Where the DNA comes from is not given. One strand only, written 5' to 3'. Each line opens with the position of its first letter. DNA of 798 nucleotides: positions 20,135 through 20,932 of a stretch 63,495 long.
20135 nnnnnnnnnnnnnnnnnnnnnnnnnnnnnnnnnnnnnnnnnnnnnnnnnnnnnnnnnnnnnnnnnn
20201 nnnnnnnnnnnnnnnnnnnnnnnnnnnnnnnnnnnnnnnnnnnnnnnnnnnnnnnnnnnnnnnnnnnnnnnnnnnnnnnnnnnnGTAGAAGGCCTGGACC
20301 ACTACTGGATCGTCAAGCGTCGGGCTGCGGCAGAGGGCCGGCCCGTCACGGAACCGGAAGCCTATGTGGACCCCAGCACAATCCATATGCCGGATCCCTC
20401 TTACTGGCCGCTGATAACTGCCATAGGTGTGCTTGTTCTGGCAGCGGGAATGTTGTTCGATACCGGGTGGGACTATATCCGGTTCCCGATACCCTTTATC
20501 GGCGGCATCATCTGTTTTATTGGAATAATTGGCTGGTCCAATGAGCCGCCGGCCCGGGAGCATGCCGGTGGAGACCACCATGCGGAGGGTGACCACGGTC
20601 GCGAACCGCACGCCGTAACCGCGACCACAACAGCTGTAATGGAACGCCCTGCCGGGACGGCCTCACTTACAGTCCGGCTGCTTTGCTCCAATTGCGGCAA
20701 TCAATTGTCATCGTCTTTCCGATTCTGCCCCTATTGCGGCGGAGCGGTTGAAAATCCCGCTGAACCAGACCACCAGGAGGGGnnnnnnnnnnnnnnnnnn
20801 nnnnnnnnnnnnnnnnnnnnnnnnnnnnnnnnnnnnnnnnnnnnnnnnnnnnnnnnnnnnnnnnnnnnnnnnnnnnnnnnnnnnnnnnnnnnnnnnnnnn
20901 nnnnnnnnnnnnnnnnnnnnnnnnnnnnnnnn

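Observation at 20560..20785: Oxidase subunit I ends in a His-rich linker and a four-Cys zinc ribbon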

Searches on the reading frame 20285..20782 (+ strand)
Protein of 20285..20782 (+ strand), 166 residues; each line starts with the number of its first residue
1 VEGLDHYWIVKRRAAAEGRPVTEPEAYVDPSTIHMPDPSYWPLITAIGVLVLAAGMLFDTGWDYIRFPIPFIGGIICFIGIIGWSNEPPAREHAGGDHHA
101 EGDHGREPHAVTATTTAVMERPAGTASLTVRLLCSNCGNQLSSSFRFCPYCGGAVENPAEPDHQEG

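Call 7: find_homologous_proteins(query=window:20285-20782:+, max_evalue=0.001)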
Query window:20285-20782:+ (166 aa): 7 proteins with E <= 0.001 among 115 candidates.
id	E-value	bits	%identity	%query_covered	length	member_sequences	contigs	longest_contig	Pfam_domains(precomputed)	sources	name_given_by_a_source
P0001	1.8e-88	313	80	100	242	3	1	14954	PF13240.12,PF17032.11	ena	-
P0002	2.6e-71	257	71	99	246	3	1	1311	PF13240.12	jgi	jgi:cytochrome c oxidase subunit 1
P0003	1.5e-41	160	75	55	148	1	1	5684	-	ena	-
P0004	3.1e-37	146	65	66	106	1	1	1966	PF13240.12,PF17032.11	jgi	jgi:ribosomal protein S27AE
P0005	1.9e-33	134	61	64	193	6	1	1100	-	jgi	jgi:cytochrome c oxidase subunit 1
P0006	2.9e-28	117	67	44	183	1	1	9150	-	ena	-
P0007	2.5e-25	107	54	55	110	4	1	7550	-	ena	-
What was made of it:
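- Tried and rejected: It returned only 7 partial proteins (call 7).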

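Call 10: find_encoding_contigs(protein=P0001, flank=8000, max_places=4)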
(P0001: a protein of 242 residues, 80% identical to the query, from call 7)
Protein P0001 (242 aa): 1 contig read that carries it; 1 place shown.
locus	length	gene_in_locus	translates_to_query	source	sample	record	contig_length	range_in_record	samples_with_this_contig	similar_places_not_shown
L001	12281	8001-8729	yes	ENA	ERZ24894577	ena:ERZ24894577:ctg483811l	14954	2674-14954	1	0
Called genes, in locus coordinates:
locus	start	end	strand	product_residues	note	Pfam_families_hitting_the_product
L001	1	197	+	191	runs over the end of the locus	-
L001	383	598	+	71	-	-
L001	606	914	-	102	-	-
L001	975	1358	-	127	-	PF01061:ABC2_membrane, PF12698:ABC2_membrane_3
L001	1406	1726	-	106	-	-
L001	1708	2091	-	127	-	PF12698:ABC2_membrane_3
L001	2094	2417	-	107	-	PF13732:DrrA1-3_C (weak)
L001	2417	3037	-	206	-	PF00005:ABC_tran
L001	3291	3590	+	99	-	PF02628:COX15-CtaA (faint)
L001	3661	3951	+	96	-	-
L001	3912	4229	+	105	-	-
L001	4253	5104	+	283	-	PF01040:UbiA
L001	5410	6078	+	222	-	PF02790:COX2_TM, PF00116:COX2 (faint)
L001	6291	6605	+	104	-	-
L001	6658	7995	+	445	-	PF00115:COX1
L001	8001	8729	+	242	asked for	PF17032:Zn_ribbon_15 (faint), PF13240:Zn_Ribbon_1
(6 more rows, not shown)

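Call 11: find_encoding_contigs(protein=P0002, flank=5000, max_places=4)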
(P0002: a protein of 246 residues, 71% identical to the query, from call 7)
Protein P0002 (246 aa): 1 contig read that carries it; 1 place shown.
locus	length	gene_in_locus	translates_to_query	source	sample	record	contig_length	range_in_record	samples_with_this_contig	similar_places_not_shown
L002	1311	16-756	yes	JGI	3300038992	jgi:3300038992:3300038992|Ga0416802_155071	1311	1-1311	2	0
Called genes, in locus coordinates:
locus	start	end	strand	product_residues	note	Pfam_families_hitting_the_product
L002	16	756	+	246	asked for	PF13240:Zn_Ribbon_1 (weak)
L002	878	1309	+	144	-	?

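Call 12: find_encoding_contigs(protein=P0003, flank=6000, max_places=4)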
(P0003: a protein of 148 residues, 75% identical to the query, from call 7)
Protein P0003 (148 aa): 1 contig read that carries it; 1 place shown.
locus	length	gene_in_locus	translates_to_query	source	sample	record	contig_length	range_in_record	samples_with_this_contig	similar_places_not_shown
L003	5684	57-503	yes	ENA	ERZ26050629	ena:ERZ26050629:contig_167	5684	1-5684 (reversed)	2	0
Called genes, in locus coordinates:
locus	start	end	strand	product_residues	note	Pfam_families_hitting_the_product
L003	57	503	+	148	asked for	-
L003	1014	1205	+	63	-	-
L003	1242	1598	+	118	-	PF03626:COX4_pro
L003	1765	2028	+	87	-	-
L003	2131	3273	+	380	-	PF00180:Iso_dh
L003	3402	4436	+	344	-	PF01699:Na_Ca_ex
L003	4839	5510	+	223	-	-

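Call 13: find_encoding_contigs(protein=P0004, flank=5000, max_places=4)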
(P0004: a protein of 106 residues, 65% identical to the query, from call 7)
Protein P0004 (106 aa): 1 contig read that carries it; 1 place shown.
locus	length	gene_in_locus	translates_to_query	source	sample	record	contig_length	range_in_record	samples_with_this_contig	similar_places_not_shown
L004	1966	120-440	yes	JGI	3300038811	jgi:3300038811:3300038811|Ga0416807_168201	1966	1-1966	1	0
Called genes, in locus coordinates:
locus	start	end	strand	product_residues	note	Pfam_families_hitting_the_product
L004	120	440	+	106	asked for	PF17032:Zn_ribbon_15 (weak), PF13240:Zn_Ribbon_1 (weak)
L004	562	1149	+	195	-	PF00510:COX3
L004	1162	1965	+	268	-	?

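Call 17: find_related_loci(query=A1, collection=genome_contigs, flank=3000)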
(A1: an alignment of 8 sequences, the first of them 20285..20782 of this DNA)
Query A1 (166 aa) in genome_contigs; peptide patterns used: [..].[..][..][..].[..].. (x = any residue, [..] = any of these).
118 stretches matched a pattern; 112 encode a relative of the query (tblastn E <= 1e-3); the best 80 are kept; 80 distinct loci.
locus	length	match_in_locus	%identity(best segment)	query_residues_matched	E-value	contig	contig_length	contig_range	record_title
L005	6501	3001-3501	88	1-166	2e-88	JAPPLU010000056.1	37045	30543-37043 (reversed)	MAG: Chloroflexota bacterium isolate RHO3_bin_2 NODE_2200_length_37045_cov_13.607353, whole genome shotgun sequence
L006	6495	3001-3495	88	1-166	9e-86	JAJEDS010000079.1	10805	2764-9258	MAG: Dehalococcoidia bacterium isolate p16x33bins.38 k141_941948, whole genome shotgun sequence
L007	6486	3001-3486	77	1-166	1e-83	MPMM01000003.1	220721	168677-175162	MAG: SAR202 cluster bacterium bin22 NODE_61_length_220721_cov_15.8841_ID_121, whole genome shotgun sequence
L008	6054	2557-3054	80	1-166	5e-83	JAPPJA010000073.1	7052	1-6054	MAG: Chloroflexota bacterium isolate RHO2_bin_36 NODE_10968_length_7052_cov_3.984994, whole genome shotgun sequence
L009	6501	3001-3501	87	1-166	9e-83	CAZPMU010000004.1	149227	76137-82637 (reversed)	MAG TPA_asm: uncultured Dehalococcoidia bacterium isolate SRP109090_co1_245 genome assembly, contig: NODE_75_length_1492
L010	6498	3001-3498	78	1-166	5e-82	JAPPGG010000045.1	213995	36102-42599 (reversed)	MAG: Chloroflexota bacterium isolate RHO1_bin_4 NODE_92_length_213995_cov_33.536225, whole genome shotgun sequence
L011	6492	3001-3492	85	1-166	2e-78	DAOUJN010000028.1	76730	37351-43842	MAG TPA_asm: Dehalococcoidia bacterium isolate S34_266 k113_700441, whole genome shotgun sequence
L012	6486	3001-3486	77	1-166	4e-76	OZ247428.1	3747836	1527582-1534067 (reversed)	MAG: Dehalococcoidia bacterium isolate 98dfbe93-de8a-46f9-be85-8584a0b4116d genome assembly, chromosome: 1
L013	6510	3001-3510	76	1-166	1e-74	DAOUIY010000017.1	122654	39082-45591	MAG TPA_asm: Dehalococcoidia bacterium isolate S32_229 k113_642442, whole genome shotgun sequence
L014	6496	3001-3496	86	1-166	7e-74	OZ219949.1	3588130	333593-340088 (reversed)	MAG: Dehalococcoidia bacterium isolate 99137651-b1e7-4859-9a90-ab3a7f48d20f genome assembly, chromosome: 5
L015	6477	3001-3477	69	1-166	2e-73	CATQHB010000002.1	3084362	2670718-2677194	MAG: uncultured Dehalococcoidia bacterium isolate 5e02e7df-9ff6-4248-8782-bae42c8afb25 genome assembly, contig: contig_2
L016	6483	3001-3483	71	1-165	1e-73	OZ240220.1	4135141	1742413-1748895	MAG: Dehalococcoidia bacterium isolate 5401f4a5-0ad6-4284-832a-6e7f5ecae1d1 genome assembly, chromosome: 1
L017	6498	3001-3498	78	1-166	2e-72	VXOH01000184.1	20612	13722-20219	MAG: Chloroflexi bacterium isolate SB0662_bin_28 NODE_2433_length_20612_cov_30.887094, whole genome shotgun sequence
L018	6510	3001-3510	67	1-166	2e-68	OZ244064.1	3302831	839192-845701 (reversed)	MAG: Dehalococcoidia bacterium isolate 6b45779a-ebf8-4e4c-9ead-68fbda15a8e5 genome assembly, chromosome: 1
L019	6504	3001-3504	74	1-166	7e-67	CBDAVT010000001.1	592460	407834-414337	MAG: Dehalococcoidia bacterium isolate d99c038b-be98-4ce4-a01a-7fb719fe35ca genome assembly, contig: contig_1, whole gen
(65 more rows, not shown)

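Call 39: search_solved_structures(query=window:20285-20782:+, max_evalue=1, show_alignments=3)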
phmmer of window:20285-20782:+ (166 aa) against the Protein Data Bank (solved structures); distinct sequences matched with E-value up to 1: 3.
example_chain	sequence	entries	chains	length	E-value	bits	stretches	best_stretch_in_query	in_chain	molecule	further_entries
6o8w_2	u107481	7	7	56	0.39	13.8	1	127-152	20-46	50S ribosomal protein L32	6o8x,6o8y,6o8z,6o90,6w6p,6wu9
7p7r_4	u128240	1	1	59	0.42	13.7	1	127-153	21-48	50S ribosomal protein L32-3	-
7nhk_4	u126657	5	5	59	0.44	13.6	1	127-153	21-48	50S ribosomal protein L32 | 50S ribosomal protein L32-3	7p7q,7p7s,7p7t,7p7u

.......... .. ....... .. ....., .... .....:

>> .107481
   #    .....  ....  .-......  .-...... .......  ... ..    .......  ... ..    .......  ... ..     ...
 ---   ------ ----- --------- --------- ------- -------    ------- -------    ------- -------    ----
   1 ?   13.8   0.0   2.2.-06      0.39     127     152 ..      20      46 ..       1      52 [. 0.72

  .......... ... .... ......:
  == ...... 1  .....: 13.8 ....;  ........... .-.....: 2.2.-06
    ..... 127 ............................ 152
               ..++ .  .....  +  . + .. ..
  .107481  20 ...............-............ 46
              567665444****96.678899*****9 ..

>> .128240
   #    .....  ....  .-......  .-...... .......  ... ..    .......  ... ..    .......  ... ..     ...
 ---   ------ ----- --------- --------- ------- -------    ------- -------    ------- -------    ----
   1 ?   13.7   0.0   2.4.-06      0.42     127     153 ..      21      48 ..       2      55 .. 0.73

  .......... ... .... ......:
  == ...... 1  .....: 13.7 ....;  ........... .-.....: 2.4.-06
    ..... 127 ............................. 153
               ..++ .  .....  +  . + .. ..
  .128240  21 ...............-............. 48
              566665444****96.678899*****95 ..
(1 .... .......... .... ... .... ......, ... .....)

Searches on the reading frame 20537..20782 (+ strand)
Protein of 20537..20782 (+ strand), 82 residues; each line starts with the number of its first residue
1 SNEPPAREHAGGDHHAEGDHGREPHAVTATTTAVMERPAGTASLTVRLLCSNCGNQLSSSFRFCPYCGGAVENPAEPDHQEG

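Call 5: search_protein_families(library=pfam, proteins=[window:20537-20782:+], max_evalue=1)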
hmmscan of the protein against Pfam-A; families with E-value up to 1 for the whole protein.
window:20537-20782:+ (82 aa): 20 families
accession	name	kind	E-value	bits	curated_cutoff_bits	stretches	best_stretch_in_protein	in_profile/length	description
PF13240.11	Zn_Ribbon_1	-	1.8e-07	31.2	25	1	50-68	2-20/23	zinc-ribbon domain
PF13248.11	Zn_ribbon_3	-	2.4e-06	27.2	27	1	50-68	5-23/26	zinc-ribbon domain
PF12773.13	DZR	-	1e-05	26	27.3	1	49-68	26-45/45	Double zinc ribbon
PF17032.10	Zn_ribbon_15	-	2e-05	25.7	28.9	1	47-68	52-73/73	zinc-ribbon family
PF24460.1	DUF7575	-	7.2e-05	22.5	28.5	1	50-69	6-25/28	Domain of unknown function (DUF7575)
PF14803.11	Zn_ribbon_Nudix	-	0.00022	21.5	25.6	1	62-75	1-14/34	Nudix N-terminal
PF23455.1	DUF7129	-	0.0016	18.6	30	1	50-75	14-41/45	Domain of unknown function (DUF7129)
PF10571.15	UPF0547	-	0.0021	18.6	29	1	50-68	3-21/26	Uncharacterised protein family UPF0547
PF09297.16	Zn_ribbon_NUD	-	0.0028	17.8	24.8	1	59-72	1-14/32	NADH pyrophosphatase zinc ribbon domain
PF13920.12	zf-C3HC4_3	-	0.016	15.4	27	1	48-72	24-47/49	Zinc finger, C3HC4 type (RING finger)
PF01155.25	HypA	-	0.018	15.5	28.9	1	42-70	65-95/112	Hydrogenase/urease nickel incorporation, metallochaperone, hypA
PF08271.17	Zn_Ribbon_TF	-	0.018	15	29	0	63-74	2-15/43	TFIIB zinc-binding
PF24042.1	DUF7351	-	0.027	14.7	31.2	0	34-61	81-108/177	Domain of unknown function (DUF7351)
PF18912.6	DZR_2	-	0.044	14.1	27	1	47-72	21-47/56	Double zinc ribbon domain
PF12172.15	zf-ChsH2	-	0.048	13.9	23.2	0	63-70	27-34/37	ChsH2, rubredoxin-like zinc ribbon domain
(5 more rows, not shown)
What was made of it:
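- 20675..20743 (+): Cys4 zinc ribbon (aa 655-677, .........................). Cys codons lie at 20684-6, 20693-5, 20726-8 and 20735-7. Pfam PF13240 above its gathering score (call 5).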

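Call 6: search_protein_families(library=ncbifam, proteins=[window:20537-20782:+], max_evalue=1)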
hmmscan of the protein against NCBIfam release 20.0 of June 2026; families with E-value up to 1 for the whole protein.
window:20537-20782:+ (82 aa): 6 families
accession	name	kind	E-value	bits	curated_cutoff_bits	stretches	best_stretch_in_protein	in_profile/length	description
NF033497.1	rubre_like_arch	subfamily_domain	0.0037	16.9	32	1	50-74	3-29/34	rubrerythrin-like domain-containing protein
NF047912.1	ECs_2282_CxxC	subfamily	0.092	12.7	37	0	46-56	1-11/60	ECs_2282 family putative zinc-binding protein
NF041912.1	HVO_0758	equivalog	0.12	12.3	70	0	47-69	20-50/55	HVO_0758 family zinc finger protein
NF009623.0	PRK13130.1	equivalog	0.16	12.1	68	1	63-77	19-33/56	RNA-protein complex protein Nop10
NF006358.0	PRK08579.1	equivalog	0.29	9.2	585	1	23-70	542-590/624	anaerobic ribonucleoside triphosphate reductase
TIGR03655.1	anti_R_Lar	subfamily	0.34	11.2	39.6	0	64-72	4-12/55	Lar family restriction alleviation protein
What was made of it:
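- On Rubredoxin / rubrerythrin-type Fe(Cys)4 domain: Only a sub-threshold hit to the rubrerythrin-like domain NF033497 (16.9 bits against a cut-off of 32; call 6).
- There is a weak NCBIfam hit to the rubrerythrin-like Cys4 domain (E 0.0037, 16.9 bits against a cut-off of 32; call 6).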

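Call 49: predict_structure(alignment_id=A4)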
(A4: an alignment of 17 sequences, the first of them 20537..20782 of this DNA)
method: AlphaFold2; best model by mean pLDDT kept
length: 82 residues; sequences in the alignment: 17
mean_pLDDT: 65.0   pTM: 0.36
mean pLDDT of the five models: 65.0, 64.0, 63.9, 62.2, 62.1
residues with pLDDT >= 90: 9; 70-90: 21; 50-70: 29; < 50: 23
segments of 3 or more residues with pLDDT < 50: 17-19, 27-29, 35-43
pLDDT, mean of each block of 10 residues (from residue 1): 63 52 50 48 66 87 90 69 43
secondary structure, 60 per line:
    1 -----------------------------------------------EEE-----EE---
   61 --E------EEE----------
elements in order: E48-50 E70-72
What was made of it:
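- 20675..20743 (+): Tail-model pLDDT is 87-90 with beta strands (call 49).
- On Zn_Ribbon_1 (PF13240) zinc-ribbon domain: The tail AF2 model has pLDDT 87-90 with short strands around the knuckles (call 49).
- The tail-only AF2 model gives pLDDT 87-90 for the ribbon and low confidence for the linker (call 49).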

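Call 51: fold_search(model_id=the predicted structure, library=pdb)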
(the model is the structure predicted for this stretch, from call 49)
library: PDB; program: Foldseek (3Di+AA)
matches with E <= 10: 362; with E <= 0.001: 0
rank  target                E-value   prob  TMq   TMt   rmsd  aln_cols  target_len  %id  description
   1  4qbi_B                2.8e-01  0.97  0.31  0.13   2.8        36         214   28  Crystal structure of a stable adenylate kinase variant AKlse6 (released 2014-06-25)
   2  4qbi_A                3.0e-01  0.95  0.33  0.13   2.7        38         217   34  Crystal structure of a stable adenylate kinase variant AKlse6 (released 2014-06-25)
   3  1zin                  3.7e-01  0.95  0.33  0.13   2.7        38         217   34  ADENYLATE KINASE WITH BOUND AP5A (released 1997-06-16)
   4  6skf_Bj               3.7e-01  0.91  0.37  0.59   3.2        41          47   24  Cryo-EM Structure of T. kodakarensis 70S ribosome (released 2020-07-29)
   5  7t6d_B                3.9e-01  0.85  0.34  0.08   2.5        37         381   19  CryoEM structure of the YejM/LapB complex (released 2022-08-17)
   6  2yho_A                4.2e-01  0.54  0.26  0.30   6.5        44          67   18  The IDOL-UBE2D complex mediates sterol-dependent degradation of the LDL receptor (released 2011-06-29)
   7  2dcu_A                4.5e-01  0.94  0.30  0.06   1.8        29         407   41  Crystal structure of translation initiation factor aIF2betagamma heterodimer with GDP (released 2006-07-25)
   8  4qbh_B                4.5e-01  0.93  0.32  0.13   3.0        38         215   32  Crystal structure of a stable adenylate kinase variant AKlse5 (released 2014-06-25)
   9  4qbh_A                4.5e-01  0.93  0.32  0.13   3.0        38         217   32  Crystal structure of a stable adenylate kinase variant AKlse5 (released 2014-06-25)
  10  2lcq_MODEL_1_A        4.8e-01  0.96  0.32  0.17   1.4        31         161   32  Solution structure of the endonuclease Nob1 from P.horikoshii (released 2011-12-14)
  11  9znf_Ab               5.1e-01  0.87  0.35  0.61   2.9        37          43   22  Cryo-EM structure of the Methanosarcina acetivorans 70S ribosome in complex with SriA and SriB (released 2026-01-28)
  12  9nri_Be               5.1e-01  0.85  0.35  0.60   2.9        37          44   22  Methanosarcina acetivorans 50S subunit obtained from acetate-grown cells (released 2025-09-24)
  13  2qaj_A                5.1e-01  0.82  0.35  0.15   3.9        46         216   26  Crystal structure of a thermostable mutant of Bacillus subtilis Adenylate Kinase (Q199R/G213E) (released 2008-04-29)
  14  1kk3                  5.5e-01  0.90  0.29  0.07   1.8        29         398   38  Structure of the wild-type large gamma subunit of initiation factor eIF2 from Pyrococcus abyssi complexed with GDP-Mg2+ (released 2002-04-10)
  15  9qf4_Bg               5.5e-01  0.77  0.36  0.57   3.5        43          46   23  Structure of P. furiosus 70S ribosome grown at 95 degC (released 2025-11-05)
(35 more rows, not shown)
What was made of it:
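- The nearest solved folds are structural Cys4 zinc knuckles: the adenylate kinase lid, the LapB rubredoxin-like domain and ribosomal ribbons (call 51).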

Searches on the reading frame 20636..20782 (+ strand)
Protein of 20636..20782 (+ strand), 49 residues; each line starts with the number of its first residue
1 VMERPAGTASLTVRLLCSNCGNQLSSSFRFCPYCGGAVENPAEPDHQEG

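Call 35: search_protein_representatives(protein=window:20636-20782:+)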
Query: 49 residues. Proteins with E-value up to 0.001 (for the whole library): 2502; up to 1e-10: 129; up to 1e-30: 0. The best 150 are listed.
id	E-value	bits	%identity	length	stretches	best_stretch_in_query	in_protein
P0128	2.0e-29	114.8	34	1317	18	15-38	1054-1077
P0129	5.4e-24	98.0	40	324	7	5-36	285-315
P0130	2.7e-21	89.6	40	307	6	13-38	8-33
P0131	6.4e-21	88.4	35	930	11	11-44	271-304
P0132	2.6e-20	86.5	40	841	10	2-37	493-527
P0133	1.3e-19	84.4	42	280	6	15-37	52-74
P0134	2.6e-19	83.4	36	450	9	13-41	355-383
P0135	4.2e-19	82.8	39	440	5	8-40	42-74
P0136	4.4e-19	82.7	37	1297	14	16-45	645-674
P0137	3.0e-18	80.1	40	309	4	13-41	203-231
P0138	5.5e-18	79.3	39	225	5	14-37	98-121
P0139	5.7e-18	79.3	39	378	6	9-45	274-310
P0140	5.9e-18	79.2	32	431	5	9-41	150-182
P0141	8.6e-18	78.7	34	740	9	13-39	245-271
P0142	1.1e-17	78.4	33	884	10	15-44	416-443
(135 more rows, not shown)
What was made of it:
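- Closest known: Generic bacterial zinc-ribbon domains Zn_Ribbon_1. Same: A scan of 1.84 billion representative proteins finds 2502 proteins with similar ribbons, mostly multi-ribbon proteins (call 35).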
